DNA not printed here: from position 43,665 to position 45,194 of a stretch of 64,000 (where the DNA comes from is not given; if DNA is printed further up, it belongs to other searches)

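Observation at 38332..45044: Two paralogous zinc-ribbon NDP-hexose C-methyltransferase-family genes in an archaeal glycan locus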

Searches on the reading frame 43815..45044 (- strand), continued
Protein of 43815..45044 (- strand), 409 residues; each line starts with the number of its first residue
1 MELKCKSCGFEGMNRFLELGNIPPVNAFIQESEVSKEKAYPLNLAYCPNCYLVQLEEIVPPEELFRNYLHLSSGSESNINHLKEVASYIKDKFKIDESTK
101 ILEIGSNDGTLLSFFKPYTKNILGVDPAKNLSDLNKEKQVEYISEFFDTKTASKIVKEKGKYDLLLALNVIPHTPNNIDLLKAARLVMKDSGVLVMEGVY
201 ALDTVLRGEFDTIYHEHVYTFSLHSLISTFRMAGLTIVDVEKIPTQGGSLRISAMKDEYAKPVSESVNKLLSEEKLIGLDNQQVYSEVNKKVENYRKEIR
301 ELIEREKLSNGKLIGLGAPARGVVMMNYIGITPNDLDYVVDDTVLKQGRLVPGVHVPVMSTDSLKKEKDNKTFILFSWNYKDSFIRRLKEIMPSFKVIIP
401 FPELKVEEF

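Call 33: find_homologous_proteins(query=window:43815-45044:-, max_evalue=1e-30)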
Query window:43815-45044:- (409 aa): 3429 proteins with E <= 1e-30 among 8000 candidates; the best 120 are listed.
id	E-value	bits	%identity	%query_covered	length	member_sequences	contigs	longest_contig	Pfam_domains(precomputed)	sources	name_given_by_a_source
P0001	1.4e-267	905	100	100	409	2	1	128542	PF13489.13,PF08421.17,PF08484.18,PF08241.19,PF08242.19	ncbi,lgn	-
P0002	1.8e-201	687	72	100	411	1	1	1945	PF13489.13,PF08421.17,PF13649.13,PF08484.18,PF08241.19,PF08242.19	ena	-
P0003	2.0e-200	684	71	100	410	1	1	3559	PF13489.13,PF08421.17,PF13649.13,PF08484.18,PF08241.19,PF08242.19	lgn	-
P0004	2.3e-199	680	72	100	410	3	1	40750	PF13489.13,PF08421.17,PF13649.13,PF08484.18,PF08241.19,PF08242.19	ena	-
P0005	6.0e-199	679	71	100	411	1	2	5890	PF13489.13,PF08421.17,PF13649.13,PF08484.18,PF08241.19,PF08242.19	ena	-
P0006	2.2e-197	674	71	100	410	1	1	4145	PF13489.13,PF08421.17,PF13649.13,PF08484.18,PF08241.19,PF08242.19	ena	-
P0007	3.4e-197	673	70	100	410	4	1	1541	PF13489.13,PF08421.17,PF13649.13,PF08484.18,PF08241.19,PF08242.19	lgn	-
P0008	9.3e-197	672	71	100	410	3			PF13489.13,PF08421.17,PF08484.18,PF08241.19,PF08242.19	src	-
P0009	7.2e-195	665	71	100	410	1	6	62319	PF13489.13,PF08421.17,PF13649.13,PF08484.18,PF08241.19,PF08242.19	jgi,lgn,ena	-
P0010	1.6e-194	664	69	100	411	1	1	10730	PF13489.13,PF08421.17,PF13649.13,PF08484.18,PF08241.19,PF08242.19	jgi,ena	-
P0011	1.7e-193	661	71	100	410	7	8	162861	PF13489.13,PF08421.17,PF13649.13,PF08484.18,PF08241.19,PF08242.19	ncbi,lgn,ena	ncbi:MAG: class I SAM-dependent methyltransferase [Nanoarchaeota archaeon]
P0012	6.8e-193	659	70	100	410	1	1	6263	PF13489.13,PF08421.17,PF13649.13,PF08484.18,PF08241.19,PF08242.19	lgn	-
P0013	1.8e-191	654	68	100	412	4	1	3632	PF13489.13,PF08421.17,PF08484.18,PF08241.19,PF08242.19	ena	-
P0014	2.8e-190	650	68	100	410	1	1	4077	PF13489.13,PF08421.17,PF08484.18,PF08241.19,PF08242.19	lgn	-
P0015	7.1e-189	646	68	100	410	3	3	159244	PF13489.13,PF08421.17,PF13649.13,PF08484.18,PF08241.19,PF08242.19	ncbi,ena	ncbi:MAG: class I SAM-dependent methyltransferase [Nanoarchaeota archaeon]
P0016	4.7e-188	643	69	100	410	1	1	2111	PF13489.13,PF08421.17,PF13649.13,PF08484.18,PF08241.19,PF08242.19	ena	-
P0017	1.1e-187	642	69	100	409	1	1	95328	PF13489.13,PF08421.17,PF08484.18,PF08241.19,PF08242.19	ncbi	-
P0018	4.8e-186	636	66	100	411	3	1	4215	PF13489.13,PF08421.17,PF13649.13,PF08484.18,PF08241.19,PF08242.19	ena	-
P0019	2.9e-185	634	67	99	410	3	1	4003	PF13489.13,PF08421.17,PF08484.18,PF08241.19,PF08242.19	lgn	-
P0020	7.9e-185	632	67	99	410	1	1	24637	PF13489.13,PF08421.17,PF13649.13,PF08484.18,PF08241.19,PF08242.19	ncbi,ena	-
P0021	3.2e-184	630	66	100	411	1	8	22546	PF13489.13,PF08421.17,PF13649.13,PF08484.18,PF08241.19,PF08242.19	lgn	-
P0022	3.0e-183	627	67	99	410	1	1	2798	PF13489.13,PF08421.17,PF13649.13,PF08484.18,PF08241.19,PF08242.19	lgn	-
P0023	9.4e-183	625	67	100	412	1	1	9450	PF13489.13,PF08421.17,PF13649.13,PF08484.18,PF08241.19,PF08242.19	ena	-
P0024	1.9e-182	624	67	100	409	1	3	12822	PF13489.13,PF08421.17,PF08484.18,PF08242.19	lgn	-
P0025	2.9e-182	624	67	100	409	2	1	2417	PF13489.13,PF08421.17,PF08484.18,PF08241.19,PF08242.19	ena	-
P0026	1.4e-181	622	67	100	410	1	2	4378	PF13489.13,PF08421.17,PF08484.18,PF08242.19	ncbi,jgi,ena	-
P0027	3.6e-181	620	66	100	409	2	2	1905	PF13489.13,PF08421.17,PF13649.13,PF08484.18,PF08241.19,PF08242.19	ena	-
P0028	3.8e-180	617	66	100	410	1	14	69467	PF13489.13,PF08421.17,PF13649.13,PF08484.18,PF08241.19,PF08242.19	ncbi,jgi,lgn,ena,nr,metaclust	ncbi:hypothetical protein CO038_01110 [Candidatus Pacearchaeota archaeon CG_4_9_14_0_2_um_filter_39_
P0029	1.7e-179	615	65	100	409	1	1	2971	PF13489.13,PF08421.17,PF13649.13,PF08484.18,PF08241.19,PF08242.19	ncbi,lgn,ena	-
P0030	1.8e-179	615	66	99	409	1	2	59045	PF13489.13,PF08421.17,PF13649.13,PF08484.18,PF08241.19,PF08242.19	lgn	-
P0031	6.2e-179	613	64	99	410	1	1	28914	PF13489.13,PF08421.17,PF13649.13,PF08484.18,PF08241.19,PF08242.19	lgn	-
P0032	2.0e-174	598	64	100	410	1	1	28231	PF13489.13,PF08421.17,PF08484.18,PF08242.19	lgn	-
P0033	9.4e-174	596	70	89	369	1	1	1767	PF13489.13,PF08421.17,PF13649.13,PF08484.18,PF08241.19,PF08242.19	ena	-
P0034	2.2e-173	595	68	91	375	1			PF13489.13,PF08421.17,PF08484.18,PF08241.19,PF08242.19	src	-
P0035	2.8e-173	594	63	99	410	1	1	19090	PF13489.13,PF08421.17,PF13649.13,PF08484.18,PF08241.19,PF08242.19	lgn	-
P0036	1.3e-172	592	65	99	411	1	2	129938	PF13489.13,PF08421.17,PF08484.18,PF08242.19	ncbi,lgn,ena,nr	ncbi:class I SAM-dependent methyltransferase [Candidatus Pacearchaeota archaeon]|nr:class I SAM-depe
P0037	3.4e-170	584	65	98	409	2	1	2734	PF13489.13,PF08421.17,PF13649.13,PF08484.18,PF08241.19,PF08242.19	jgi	jgi:SAM-dependent methyltransferase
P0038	9.4e-168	576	72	85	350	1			PF13489.13,PF08421.17,PF13649.13,PF08484.18,PF08241.19,PF08242.19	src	-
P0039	1.2e-166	573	62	99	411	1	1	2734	PF13489.13,PF08421.17,PF13649.13,PF08484.18,PF08241.19,PF08242.19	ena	-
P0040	9.3e-166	570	64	98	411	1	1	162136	PF13489.13,PF08421.17,PF13649.13,PF08484.18,PF08241.19,PF08242.19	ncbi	ncbi:methyltransferase domain-containing protein [Nanoarchaeota archaeon]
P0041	1.7e-164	565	62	100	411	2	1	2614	PF13847.13,PF13489.13,PF08421.17,PF13649.13,PF08484.18,PF08241.19,PF08242.19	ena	-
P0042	3.2e-164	564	61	99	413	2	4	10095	PF13489.13,PF08421.17,PF08484.18,PF08241.19,PF08242.19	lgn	-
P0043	4.0e-162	558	61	100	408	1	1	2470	PF13489.13,PF08421.17,PF13649.13,PF08484.18,PF08241.19,PF08242.19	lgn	-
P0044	1.2e-161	556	60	99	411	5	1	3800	PF13489.13,PF08421.17,PF13649.13,PF08484.18,PF08241.19,PF08242.19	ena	-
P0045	1.4e-159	549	60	100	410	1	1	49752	PF13489.13,PF08421.17,PF13649.13,PF08484.18,PF08241.19,PF08242.19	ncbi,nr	ncbi:class I SAM-dependent methyltransferase [Candidatus Pacearchaeota archaeon]|nr:class I SAM-depe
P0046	3.6e-159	548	60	99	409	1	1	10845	PF13489.13,PF08421.17,PF13649.13,PF08484.18,PF05219.18,PF08241.19,PF08242.19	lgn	-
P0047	7.8e-159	547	59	100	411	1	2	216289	PF13489.13,PF08421.17,PF13649.13,PF08484.18,PF08241.19,PF08242.19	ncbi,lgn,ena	-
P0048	9.8e-159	546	60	99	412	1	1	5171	PF13847.13,PF13489.13,PF08421.17,PF13649.13,PF08484.18,PF08241.19,PF08242.19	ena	-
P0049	1.0e-156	540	60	98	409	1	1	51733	PF13847.13,PF13489.13,PF08421.17,PF13649.13,PF08484.18,PF08241.19,PF08242.19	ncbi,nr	ncbi:class I SAM-dependent methyltransferase [Candidatus Pacearchaeota archaeon]|nr:class I SAM-depe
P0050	2.0e-156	539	59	99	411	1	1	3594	PF13847.13,PF13489.13,PF08421.17,PF13649.13,PF08484.18,PF08241.19,PF08242.19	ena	-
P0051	5.7e-156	537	57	100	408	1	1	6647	PF13489.13,PF08421.17,PF08484.18,PF08241.19,PF08242.19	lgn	-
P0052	6.2e-156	537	60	99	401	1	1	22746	PF13489.13,PF08421.17,PF13649.13,PF08484.18,PF08241.19,PF08242.19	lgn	-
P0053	2.9e-154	532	59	99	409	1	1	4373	PF13489.13,PF08421.17,PF08484.18,PF08241.19,PF08242.19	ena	-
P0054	1.2e-153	530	58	99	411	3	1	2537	PF13489.13,PF08421.17,PF13649.13,PF08484.18,PF08241.19,PF08242.19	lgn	-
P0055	2.8e-153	528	57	98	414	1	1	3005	PF13489.13,PF08421.17,PF13649.13,PF08484.18,PF08241.19,PF08242.19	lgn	-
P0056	3.2e-153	528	58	100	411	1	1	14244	PF13489.13,PF08421.17,PF13649.13,PF08484.18,PF08241.19,PF08242.19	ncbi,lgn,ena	-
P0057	1.0e-152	527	55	98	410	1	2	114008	PF13489.13,PF08421.17,PF08484.18,PF08242.19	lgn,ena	-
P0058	7.3e-152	524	57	100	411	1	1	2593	PF13847.13,PF13489.13,PF08421.17,PF13649.13,PF08484.18,PF08241.19,PF08242.19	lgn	-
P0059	5.8e-149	514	57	98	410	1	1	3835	PF13489.13,PF08421.17,PF13649.13,PF08484.18,PF08241.19,PF08242.19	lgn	-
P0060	1.9e-143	496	70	74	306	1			PF13489.13,PF08421.17,PF13649.13,PF08484.18,PF08241.19,PF08242.19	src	-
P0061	2.6e-142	492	53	99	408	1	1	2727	PF13489.13,PF08421.17,PF13649.13,PF08484.18,PF08241.19,PF08242.19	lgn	-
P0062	2.0e-140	486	54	99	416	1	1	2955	PF13489.13,PF08421.17,PF13649.13,PF08484.18,PF08241.19,PF08242.19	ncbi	-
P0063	1.6e-137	477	54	99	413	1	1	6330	PF13847.13,PF13489.13,PF08421.17,PF13649.13,PF08484.18,PF08241.19,PF08242.19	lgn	-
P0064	8.7e-131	454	51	99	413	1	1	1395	PF13847.13,PF13489.13,PF08421.17,PF13649.13,PF08484.18,PF08241.19,PF08242.19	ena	-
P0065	1.8e-125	437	49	100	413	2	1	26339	PF13489.13,PF08421.17,PF08484.18,PF08242.19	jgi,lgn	jgi:hypothetical protein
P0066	5.3e-123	429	71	65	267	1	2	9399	PF13489.13,PF08484.18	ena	-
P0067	1.0e-121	425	50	99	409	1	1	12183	PF13489.13,PF08421.17,PF13649.13,PF08484.18,PF08241.19,PF08242.19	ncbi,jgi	jgi:hypothetical protein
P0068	2.1e-121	424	47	99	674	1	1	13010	PF13847.13,PF13489.13,PF08421.17,PF13649.13,PF08484.18,PF00535.33,PF08241.19,PF08242.19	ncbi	-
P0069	5.9e-121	422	49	98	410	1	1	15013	PF13489.13,PF08003.18,PF08421.17,PF13649.13,PF08484.18,PF08241.19,PF08242.19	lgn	-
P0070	6.6e-121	422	49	98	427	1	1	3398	PF13489.13,PF08421.17,PF13649.13,PF08484.18,PF08241.19,PF08242.19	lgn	-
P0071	6.7e-120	419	47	99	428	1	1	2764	PF13489.13,PF08421.17,PF13649.13,PF08484.18,PF08241.19,PF08242.19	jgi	jgi:SAM-dependent methyltransferase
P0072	2.5e-119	417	48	99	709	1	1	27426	PF13847.13,PF13489.13,PF08421.17,PF13649.13,PF08484.18,PF00535.33,PF08241.19,PF08242.19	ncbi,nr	ncbi:MAG: methyltransferase domain-containing protein [Planctomycetes bacterium]|nr:methyltransferas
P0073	1.8e-118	414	48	98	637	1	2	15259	PF13847.13,PF13489.13,PF08421.17,PF13649.13,PF08484.18,PF08241.19,PF08242.19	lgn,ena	-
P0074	4.5e-118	413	46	98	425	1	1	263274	PF13489.13,PF08421.17,PF13649.13,PF08484.18,PF08241.19,PF08242.19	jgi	jgi:hypothetical protein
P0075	6.1e-118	412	48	98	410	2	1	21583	PF13489.13,PF08421.17,PF13649.13,PF08484.18,PF08241.19,PF08242.19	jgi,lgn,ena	-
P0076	1.1e-117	411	47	98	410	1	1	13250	PF13847.13,PF13489.13,PF08003.18,PF08421.17,PF13649.13,PF08484.18,PF08241.19,PF08242.19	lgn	-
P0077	1.4e-117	411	47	98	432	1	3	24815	PF13489.13,PF08421.17,PF13649.13,PF08484.18,PF08241.19,PF08242.19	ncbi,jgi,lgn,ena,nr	ncbi:MAG: class I SAM-dependent methyltransferase [Pirellulales bacterium]|nr:class I SAM-dependent 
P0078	3.1e-116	406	47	100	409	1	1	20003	PF13489.13,PF08421.17,PF13649.13,PF08484.18,PF08241.19,PF08242.19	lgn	-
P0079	1.4e-115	404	47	98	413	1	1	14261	PF13847.13,PF13489.13,PF08003.18,PF08421.17,PF13649.13,PF08484.18,PF08241.19,PF08242.19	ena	-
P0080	2.9e-114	400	48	98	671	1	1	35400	PF13847.13,PF13489.13,PF08421.17,PF13649.13,PF08484.18,PF00535.33,PF08241.19,PF08242.19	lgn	-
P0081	3.3e-114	400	47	98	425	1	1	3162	PF13489.13,PF08421.17,PF13649.13,PF08484.18,PF08241.19,PF08242.19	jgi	jgi:SAM-dependent methyltransferase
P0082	5.2e-114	399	48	99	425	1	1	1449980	PF13489.13,PF08421.17,PF13649.13,PF08484.18,PF08241.19,PF08242.19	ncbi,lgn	ncbi:MAG: class I SAM-dependent methyltransferase [Bacteriovoracia bacterium]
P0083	5.4e-113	396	45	98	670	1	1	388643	PF13847.13,PF13489.13,PF08421.17,PF13649.13,PF08484.18,PF00535.33,PF08241.19,PF08242.19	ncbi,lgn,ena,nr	ncbi:MAG: C-methyltransferase [Candidatus Peregrinibacteria bacterium Gr01-1014_25]|nr:MAG: C-methyl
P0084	7.9e-113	395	47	95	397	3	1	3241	PF13489.13,PF08421.17,PF13649.13,PF08484.18,PF08241.19,PF08242.19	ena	-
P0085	8.7e-113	395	45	98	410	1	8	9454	PF13489.13,PF08421.17,PF13649.13,PF08484.18,PF08241.19,PF08242.19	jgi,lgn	jgi:SAM-dependent methyltransferase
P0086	9.5e-113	395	46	98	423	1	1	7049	PF13489.13,PF08421.17,PF13649.13,PF08484.18,PF08241.19,PF08242.19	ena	-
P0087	3.2e-112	393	45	98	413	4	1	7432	PF13489.13,PF08421.17,PF13649.13,PF08484.18,PF08241.19,PF08242.19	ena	-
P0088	4.6e-112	393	47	94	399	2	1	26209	PF13847.13,PF13489.13,PF08421.17,PF13649.13,PF08484.18,PF08241.19,PF08242.19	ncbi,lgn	-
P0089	7.4e-112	392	47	98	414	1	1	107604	PF13489.13,PF08003.18,PF08421.17,PF13649.13,PF08484.18,PF08241.19,PF08242.19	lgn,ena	-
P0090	1.2e-111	391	45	98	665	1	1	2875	PF13489.13,PF08421.17,PF08484.18,PF00535.33,PF08241.19,PF08242.19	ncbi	-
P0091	2.6e-111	390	45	98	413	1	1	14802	PF13489.13,PF08421.17,PF13649.13,PF08484.18,PF08241.19,PF08242.19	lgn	-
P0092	2.8e-111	390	47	98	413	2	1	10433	PF13489.13,PF08421.17,PF13649.13,PF08484.18,PF08241.19,PF08242.19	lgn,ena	-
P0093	7.6e-111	389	45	99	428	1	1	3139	PF13489.13,PF08421.17,PF13649.13,PF08484.18,PF08241.19,PF08242.19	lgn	-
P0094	6.5e-109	382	44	100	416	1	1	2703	PF13847.13,PF13489.13,PF08421.17,PF13649.13,PF08484.18,PF08241.19,PF08242.19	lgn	-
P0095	1.1e-108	382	45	95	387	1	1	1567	PF13489.13,PF08421.17,PF13649.13,PF08484.18,PF08241.19,PF08242.19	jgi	jgi:hypothetical protein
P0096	1.1e-108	382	42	98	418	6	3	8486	PF13489.13,PF08421.17,PF13649.13,PF08484.18,PF08241.19,PF08242.19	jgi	jgi:hypothetical protein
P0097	1.5e-108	381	46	95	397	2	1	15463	PF13847.13,PF13489.13,PF08421.17,PF13649.13,PF08484.18,PF08241.19,PF08242.19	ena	-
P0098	2.2e-108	381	44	99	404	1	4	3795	PF13489.13,PF08421.17,PF13649.13,PF08484.18,PF08241.19,PF08242.19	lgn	-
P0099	8.3e-108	379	44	98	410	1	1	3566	PF13489.13,PF08421.17,PF13649.13,PF08484.18,PF08241.19,PF08242.19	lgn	-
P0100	4.0e-107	377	43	99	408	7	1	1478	PF13489.13,PF08421.17,PF08484.18,PF08241.19,PF08242.19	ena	-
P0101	5.6e-107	376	46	98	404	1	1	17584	PF13847.13,PF13489.13,PF08421.17,PF13649.13,PF08484.18,PF08241.19,PF08242.19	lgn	-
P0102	5.7e-107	376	44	98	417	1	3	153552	PF13489.13,PF08421.17,PF08484.18,PF08241.19,PF08242.19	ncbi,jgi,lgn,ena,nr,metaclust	ncbi:MAG: hypothetical protein A2X94_02245 [Bdellovibrionales bacterium GWB1_55_8]|nr:MAG: hypotheti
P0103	1.2e-105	372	43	98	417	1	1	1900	PF13489.13,PF08421.17,PF13649.13,PF08484.18,PF08241.19,PF08242.19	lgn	-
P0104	1.4e-105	371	45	98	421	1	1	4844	PF13489.13,PF08421.17,PF13649.13,PF08484.18,PF08241.19,PF08242.19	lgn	-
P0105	5.8e-105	369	43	99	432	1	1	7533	PF13847.13,PF13489.13,PF08421.17,PF13649.13,PF08484.18,PF08241.19,PF08242.19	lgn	-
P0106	1.6e-104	368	44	98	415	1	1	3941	PF13847.13,PF13489.13,PF08421.17,PF13649.13,PF08484.18,PF08241.19,PF08242.19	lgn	-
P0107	2.3e-104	367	46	96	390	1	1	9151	PF13847.13,PF13489.13,PF08003.18,PF08421.17,PF13649.13,PF08484.18,PF08241.19,PF08242.19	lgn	-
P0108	5.0e-104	366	44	98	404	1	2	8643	PF13847.13,PF13489.13,PF08421.17,PF13649.13,PF08484.18,PF08241.19,PF08242.19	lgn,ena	-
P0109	9.7e-104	365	46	99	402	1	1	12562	PF13489.13,PF08421.17,PF08484.18,PF08241.19,PF08242.19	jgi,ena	-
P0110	1.2e-103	365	44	98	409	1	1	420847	PF13489.13,PF08421.17,PF13649.13,PF08484.18,PF08241.19,PF08242.19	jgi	jgi:SAM-dependent methyltransferase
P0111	3.1e-103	364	42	99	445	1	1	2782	PF13847.13,PF13489.13,PF08421.17,PF13649.13,PF08484.18,PF08241.19,PF08242.19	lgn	-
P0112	3.8e-103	363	42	99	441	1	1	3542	PF13489.13,PF08421.17,PF13649.13,PF08484.18,PF08241.19,PF08242.19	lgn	-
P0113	4.2e-103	363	45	98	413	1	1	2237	PF13489.13,PF08421.17,PF13649.13,PF08484.18,PF08241.19,PF08242.19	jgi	jgi:SAM-dependent methyltransferase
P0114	4.5e-103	363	42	98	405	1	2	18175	PF13847.13,PF13489.13,PF08421.17,PF13649.13,PF08484.18,PF08241.19,PF08242.19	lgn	-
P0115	4.6e-103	363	45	94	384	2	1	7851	PF13847.13,PF13489.13,PF08421.17,PF13649.13,PF08484.18,PF08241.19,PF08242.19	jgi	jgi:SAM-dependent methyltransferase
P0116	1.6e-102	361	43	98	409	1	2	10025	PF13847.13,PF13489.13,PF08421.17,PF13649.13,PF08484.18,PF08241.19,PF08242.19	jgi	jgi:SAM-dependent methyltransferase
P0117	2.7e-102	361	42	99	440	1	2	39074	PF13847.13,PF13489.13,PF08421.17,PF13649.13,PF08484.18,PF08241.19,PF08242.19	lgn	-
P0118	6.9e-102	359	44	95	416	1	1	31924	PF13489.13,PF08421.17,PF13649.13,PF08484.18,PF08241.19,PF08242.19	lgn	-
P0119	1.2e-101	359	44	99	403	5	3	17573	PF13847.13,PF13489.13,PF08003.18,PF08421.17,PF13649.13,PF08484.18,PF08241.19,PF08242.19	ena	-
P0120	1.2e-101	358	42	99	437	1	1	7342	PF13489.13,PF08421.17,PF13649.13,PF08484.18,PF08241.19,PF08242.19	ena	-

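Call 34: find_encoding_contigs(protein=P0001, flank=3000, max_places=2)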
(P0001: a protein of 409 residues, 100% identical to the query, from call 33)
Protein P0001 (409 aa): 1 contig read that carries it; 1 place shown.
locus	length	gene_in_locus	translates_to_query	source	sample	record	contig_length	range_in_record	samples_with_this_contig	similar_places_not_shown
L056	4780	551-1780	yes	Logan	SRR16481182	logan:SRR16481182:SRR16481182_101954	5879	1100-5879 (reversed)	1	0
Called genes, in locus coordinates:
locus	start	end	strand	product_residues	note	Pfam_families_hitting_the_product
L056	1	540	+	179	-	?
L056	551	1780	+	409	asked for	PF08421:Methyltransf_13, PF13489:Methyltransf_23, PF08241:Methyltransf_11 (faint), PF08242:Methyltransf_12, PF08484:Methyltransf_14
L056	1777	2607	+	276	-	PF04321:RmlD_sub_bind, PF01370:Epimerase, PF16363:GDP_Man_Dehyd, PF02719:Polysacc_synt_2 (weak), PF07993:NAD_binding_4 (weak)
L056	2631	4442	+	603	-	PF02366:PMT, PF13231:PMT_2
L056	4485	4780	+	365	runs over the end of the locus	PF01370:Epimerase, PF02719:Polysacc_synt_2, PF04321:RmlD_sub_bind, PF16363:GDP_Man_Dehyd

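Call 35: find_encoding_contigs(protein=P0083, flank=10000, max_places=2)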
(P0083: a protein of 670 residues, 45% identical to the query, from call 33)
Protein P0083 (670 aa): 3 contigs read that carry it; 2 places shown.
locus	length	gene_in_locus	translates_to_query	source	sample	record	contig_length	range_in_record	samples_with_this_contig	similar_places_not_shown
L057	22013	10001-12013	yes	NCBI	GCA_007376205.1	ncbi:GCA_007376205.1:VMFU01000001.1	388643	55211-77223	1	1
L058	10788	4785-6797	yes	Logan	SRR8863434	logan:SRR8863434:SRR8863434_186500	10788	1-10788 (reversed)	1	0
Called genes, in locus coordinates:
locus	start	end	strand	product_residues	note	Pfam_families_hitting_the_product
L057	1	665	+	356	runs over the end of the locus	PF13439:Glyco_transf_4, PF20706:GT4-conflict, PF00534:Glycos_transf_1, PF13692:Glyco_trans_1_4, PF13524:Glyco_trans_1_2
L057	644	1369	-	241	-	PF00483:NTP_transferase, PF12804:NTP_transf_3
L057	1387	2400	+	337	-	PF01073:3Beta_HSD, PF01370:Epimerase, PF02719:Polysacc_synt_2, PF04321:RmlD_sub_bind, PF07993:NAD_binding_4, PF16363:GDP_Man_Dehyd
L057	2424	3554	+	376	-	PF13439:Glyco_transf_4, PF13579:Glyco_trans_4_4, PF20706:GT4-conflict, PF00534:Glycos_transf_1, PF13692:Glyco_trans_1_4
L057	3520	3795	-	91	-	-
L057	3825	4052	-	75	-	-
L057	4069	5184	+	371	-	PF13439:Glyco_transf_4, PF20706:GT4-conflict, PF00534:Glycos_transf_1, PF13692:Glyco_trans_1_4, PF13524:Glyco_trans_1_2 (faint)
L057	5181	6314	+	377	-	PF13477:Glyco_trans_4_2 (faint), PF13439:Glyco_transf_4, PF13579:Glyco_trans_4_4 (weak), PF00534:Glycos_transf_1, PF13692:Glyco_trans_1_4 (weak)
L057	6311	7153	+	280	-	PF00535:Glycos_transf_2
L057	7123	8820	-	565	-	-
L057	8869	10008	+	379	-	PF04321:RmlD_sub_bind, PF01073:3Beta_HSD, PF01370:Epimerase, PF02719:Polysacc_synt_2, PF07993:NAD_binding_4 (faint), PF13460:NAD_binding_10, PF16363:GDP_Man_Dehyd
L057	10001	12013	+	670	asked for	PF00535:Glycos_transf_2, PF13847:Methyltransf_31 (faint), PF08421:Methyltransf_13, PF13489:Methyltransf_23, PF08241:Methyltransf_11, PF08242:Methyltransf_12, PF13649:Methyltransf_25 (weak), PF08484:Methyltransf_14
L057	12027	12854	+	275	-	PF04321:RmlD_sub_bind, PF01073:3Beta_HSD, PF01370:Epimerase, PF02719:Polysacc_synt_2, PF16363:GDP_Man_Dehyd, PF07993:NAD_binding_4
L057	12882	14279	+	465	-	PF13489:Methyltransf_23, PF13847:Methyltransf_31 (weak), PF08241:Methyltransf_11, PF08242:Methyltransf_12, PF13649:Methyltransf_25, PF00535:Glycos_transf_2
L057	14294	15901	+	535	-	-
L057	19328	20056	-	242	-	PF13489:Methyltransf_23, PF13847:Methyltransf_31, PF08241:Methyltransf_11, PF08242:Methyltransf_12, PF13649:Methyltransf_25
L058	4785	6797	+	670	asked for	PF00535:Glycos_transf_2, PF13847:Methyltransf_31 (faint), PF08421:Methyltransf_13, PF13489:Methyltransf_23, PF08241:Methyltransf_11, PF08242:Methyltransf_12, PF13649:Methyltransf_25 (weak), PF08484:Methyltransf_14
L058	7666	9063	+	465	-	PF13489:Methyltransf_23, PF13847:Methyltransf_31 (weak), PF08241:Methyltransf_11, PF08242:Methyltransf_12, PF13649:Methyltransf_25, PF00535:Glycos_transf_2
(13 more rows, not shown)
